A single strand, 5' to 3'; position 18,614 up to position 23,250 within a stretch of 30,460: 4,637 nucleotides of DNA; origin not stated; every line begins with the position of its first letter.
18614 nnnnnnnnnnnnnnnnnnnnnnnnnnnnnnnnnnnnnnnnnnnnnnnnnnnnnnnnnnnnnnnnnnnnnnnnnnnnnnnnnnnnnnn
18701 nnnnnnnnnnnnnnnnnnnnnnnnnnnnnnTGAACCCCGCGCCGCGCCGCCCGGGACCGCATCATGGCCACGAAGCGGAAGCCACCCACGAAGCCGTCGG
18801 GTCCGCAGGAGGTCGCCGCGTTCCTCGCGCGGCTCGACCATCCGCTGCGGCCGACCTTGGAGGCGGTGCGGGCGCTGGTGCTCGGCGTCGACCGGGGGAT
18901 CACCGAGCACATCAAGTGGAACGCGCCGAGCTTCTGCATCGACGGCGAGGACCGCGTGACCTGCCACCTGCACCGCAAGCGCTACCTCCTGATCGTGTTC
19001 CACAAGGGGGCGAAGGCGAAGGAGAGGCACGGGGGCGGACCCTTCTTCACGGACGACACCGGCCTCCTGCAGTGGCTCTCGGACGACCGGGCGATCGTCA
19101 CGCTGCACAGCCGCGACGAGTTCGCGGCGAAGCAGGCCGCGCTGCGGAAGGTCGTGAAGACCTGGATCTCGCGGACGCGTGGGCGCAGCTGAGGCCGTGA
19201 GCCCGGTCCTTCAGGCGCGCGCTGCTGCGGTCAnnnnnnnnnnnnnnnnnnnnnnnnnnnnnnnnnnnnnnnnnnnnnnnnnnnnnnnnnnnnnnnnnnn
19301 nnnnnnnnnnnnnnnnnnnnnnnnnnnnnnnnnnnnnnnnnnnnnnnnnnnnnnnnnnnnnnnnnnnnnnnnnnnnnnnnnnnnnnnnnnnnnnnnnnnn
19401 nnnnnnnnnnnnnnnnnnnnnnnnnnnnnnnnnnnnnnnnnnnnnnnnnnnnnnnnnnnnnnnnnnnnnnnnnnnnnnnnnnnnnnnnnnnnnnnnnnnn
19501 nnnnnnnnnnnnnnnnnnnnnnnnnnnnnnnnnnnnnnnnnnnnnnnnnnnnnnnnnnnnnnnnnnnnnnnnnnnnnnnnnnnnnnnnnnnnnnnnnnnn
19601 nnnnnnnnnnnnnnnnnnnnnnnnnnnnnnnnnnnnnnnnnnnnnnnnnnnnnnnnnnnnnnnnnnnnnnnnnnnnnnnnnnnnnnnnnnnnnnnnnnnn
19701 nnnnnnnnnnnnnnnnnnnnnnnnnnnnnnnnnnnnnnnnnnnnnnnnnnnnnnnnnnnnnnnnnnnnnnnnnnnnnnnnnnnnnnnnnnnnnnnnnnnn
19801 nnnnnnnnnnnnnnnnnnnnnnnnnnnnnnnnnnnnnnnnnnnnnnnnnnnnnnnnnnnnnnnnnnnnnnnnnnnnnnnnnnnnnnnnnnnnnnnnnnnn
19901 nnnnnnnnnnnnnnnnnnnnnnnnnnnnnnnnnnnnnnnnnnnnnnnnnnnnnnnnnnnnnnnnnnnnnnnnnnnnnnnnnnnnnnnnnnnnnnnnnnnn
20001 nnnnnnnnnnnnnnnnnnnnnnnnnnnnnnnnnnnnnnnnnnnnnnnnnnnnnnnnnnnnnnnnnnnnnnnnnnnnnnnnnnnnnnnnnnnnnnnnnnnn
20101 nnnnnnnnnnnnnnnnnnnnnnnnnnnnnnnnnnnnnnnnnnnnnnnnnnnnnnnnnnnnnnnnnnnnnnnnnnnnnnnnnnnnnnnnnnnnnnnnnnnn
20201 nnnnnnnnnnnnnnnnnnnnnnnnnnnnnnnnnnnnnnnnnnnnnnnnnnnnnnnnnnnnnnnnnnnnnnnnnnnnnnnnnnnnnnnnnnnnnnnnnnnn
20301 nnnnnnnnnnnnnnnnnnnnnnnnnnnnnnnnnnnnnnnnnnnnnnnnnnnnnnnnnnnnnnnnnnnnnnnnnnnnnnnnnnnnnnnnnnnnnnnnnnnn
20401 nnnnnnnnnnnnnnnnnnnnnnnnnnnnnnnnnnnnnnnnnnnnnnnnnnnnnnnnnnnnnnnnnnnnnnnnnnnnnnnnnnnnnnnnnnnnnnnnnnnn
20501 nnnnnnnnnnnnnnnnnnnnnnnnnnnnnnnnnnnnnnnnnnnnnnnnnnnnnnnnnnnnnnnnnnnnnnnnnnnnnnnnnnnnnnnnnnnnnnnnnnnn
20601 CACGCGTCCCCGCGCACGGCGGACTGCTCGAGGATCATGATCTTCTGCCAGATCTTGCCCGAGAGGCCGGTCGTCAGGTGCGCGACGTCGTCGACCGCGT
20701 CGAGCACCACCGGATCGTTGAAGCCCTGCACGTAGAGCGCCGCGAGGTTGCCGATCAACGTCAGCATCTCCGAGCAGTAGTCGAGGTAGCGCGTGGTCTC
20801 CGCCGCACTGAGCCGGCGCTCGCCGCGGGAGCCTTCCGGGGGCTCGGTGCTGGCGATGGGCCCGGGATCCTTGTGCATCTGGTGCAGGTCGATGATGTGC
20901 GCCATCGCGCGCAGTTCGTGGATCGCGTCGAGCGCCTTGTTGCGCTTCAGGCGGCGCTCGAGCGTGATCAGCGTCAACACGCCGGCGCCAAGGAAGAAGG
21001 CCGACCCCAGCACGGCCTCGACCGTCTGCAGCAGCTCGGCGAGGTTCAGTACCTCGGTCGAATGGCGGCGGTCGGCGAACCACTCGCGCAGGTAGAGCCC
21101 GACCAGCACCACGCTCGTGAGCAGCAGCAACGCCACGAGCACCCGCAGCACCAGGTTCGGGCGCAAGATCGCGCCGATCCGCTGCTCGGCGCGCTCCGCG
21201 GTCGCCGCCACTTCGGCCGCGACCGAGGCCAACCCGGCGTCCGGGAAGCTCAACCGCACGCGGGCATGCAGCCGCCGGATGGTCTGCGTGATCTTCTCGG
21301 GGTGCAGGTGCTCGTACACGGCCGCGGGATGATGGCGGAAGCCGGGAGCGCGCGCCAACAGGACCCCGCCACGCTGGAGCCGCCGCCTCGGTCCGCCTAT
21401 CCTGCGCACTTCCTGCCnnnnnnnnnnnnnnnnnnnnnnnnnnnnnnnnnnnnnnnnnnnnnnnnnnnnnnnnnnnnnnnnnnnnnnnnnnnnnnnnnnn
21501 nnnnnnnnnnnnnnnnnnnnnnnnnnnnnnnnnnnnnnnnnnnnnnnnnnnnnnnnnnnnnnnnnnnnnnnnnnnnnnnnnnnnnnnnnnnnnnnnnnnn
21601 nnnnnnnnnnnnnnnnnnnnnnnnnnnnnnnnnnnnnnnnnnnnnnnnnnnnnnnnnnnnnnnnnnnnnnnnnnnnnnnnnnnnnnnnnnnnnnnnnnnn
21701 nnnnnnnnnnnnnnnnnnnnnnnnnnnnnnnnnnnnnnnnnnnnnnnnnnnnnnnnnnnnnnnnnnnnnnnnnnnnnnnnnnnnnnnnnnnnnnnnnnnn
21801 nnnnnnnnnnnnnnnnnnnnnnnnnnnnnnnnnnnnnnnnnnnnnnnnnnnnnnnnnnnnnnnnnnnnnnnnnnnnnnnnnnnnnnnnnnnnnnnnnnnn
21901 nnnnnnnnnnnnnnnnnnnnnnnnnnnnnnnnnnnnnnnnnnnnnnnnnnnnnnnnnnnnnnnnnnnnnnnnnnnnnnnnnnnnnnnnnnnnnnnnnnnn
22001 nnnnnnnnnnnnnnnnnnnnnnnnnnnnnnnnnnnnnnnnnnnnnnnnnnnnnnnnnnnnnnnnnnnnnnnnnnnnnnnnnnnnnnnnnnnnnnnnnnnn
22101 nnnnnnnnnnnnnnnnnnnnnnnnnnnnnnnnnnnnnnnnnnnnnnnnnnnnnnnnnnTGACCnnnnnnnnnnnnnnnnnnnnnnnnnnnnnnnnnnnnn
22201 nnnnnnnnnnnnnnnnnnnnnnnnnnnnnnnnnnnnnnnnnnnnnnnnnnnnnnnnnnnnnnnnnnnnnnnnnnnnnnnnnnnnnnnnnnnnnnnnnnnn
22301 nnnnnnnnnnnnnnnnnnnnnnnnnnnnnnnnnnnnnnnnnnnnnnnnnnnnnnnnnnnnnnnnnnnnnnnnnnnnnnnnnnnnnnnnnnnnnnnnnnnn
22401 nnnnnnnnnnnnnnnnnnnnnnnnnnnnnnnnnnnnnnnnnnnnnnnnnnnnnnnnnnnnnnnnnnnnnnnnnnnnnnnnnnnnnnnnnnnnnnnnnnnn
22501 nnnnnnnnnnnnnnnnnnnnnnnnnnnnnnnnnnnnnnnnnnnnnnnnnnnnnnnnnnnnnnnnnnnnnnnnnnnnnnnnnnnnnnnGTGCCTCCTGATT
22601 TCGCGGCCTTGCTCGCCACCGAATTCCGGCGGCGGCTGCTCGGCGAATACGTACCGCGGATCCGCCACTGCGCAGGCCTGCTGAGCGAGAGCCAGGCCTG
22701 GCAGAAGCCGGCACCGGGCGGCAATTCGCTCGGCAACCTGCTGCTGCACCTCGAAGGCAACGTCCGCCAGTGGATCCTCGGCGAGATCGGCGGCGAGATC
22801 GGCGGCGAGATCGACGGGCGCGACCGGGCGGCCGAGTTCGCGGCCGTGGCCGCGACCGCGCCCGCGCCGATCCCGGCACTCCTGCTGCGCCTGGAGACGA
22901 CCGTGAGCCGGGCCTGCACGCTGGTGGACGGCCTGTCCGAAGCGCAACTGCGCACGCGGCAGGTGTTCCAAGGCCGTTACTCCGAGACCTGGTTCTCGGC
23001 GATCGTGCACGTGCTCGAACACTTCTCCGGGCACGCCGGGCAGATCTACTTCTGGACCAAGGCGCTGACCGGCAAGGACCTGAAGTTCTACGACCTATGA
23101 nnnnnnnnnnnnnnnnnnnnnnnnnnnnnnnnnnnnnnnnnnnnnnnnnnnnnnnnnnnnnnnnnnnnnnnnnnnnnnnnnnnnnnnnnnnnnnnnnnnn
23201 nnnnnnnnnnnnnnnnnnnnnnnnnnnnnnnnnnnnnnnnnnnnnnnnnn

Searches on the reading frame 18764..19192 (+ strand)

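Call 47: search_protein_families(library=pfam, proteins=[window:18764-19192:+], max_evalue=0.001)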
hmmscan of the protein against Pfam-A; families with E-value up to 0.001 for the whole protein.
window:18764-19192:+ (142 aa): 1 family
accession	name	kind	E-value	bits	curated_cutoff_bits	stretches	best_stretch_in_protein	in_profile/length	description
PF08818.16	DUF1801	-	5.6e-13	49.5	27.2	1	29-135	2-85/85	Domain of unknown function (DU1801)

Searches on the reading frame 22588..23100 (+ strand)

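Call 47: search_protein_families(library=pfam, proteins=[window:22588-23100:+], max_evalue=0.001)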
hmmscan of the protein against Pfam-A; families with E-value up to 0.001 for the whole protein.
window:22588-23100:+ (170 aa): 3 families
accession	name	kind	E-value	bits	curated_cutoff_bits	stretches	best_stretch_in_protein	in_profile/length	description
PF12867.12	DinB_2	-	3.6e-08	34.3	24.8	1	27-153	11-128/128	DinB superfamily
PF07609.16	DUF1572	-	7.1e-08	32.8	23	1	32-166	28-155/163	Protein of unknown function (DUF1572)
PF04978.18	MST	-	4.3e-07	30.9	27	1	25-153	13-140/149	Mycothiol-S-transferase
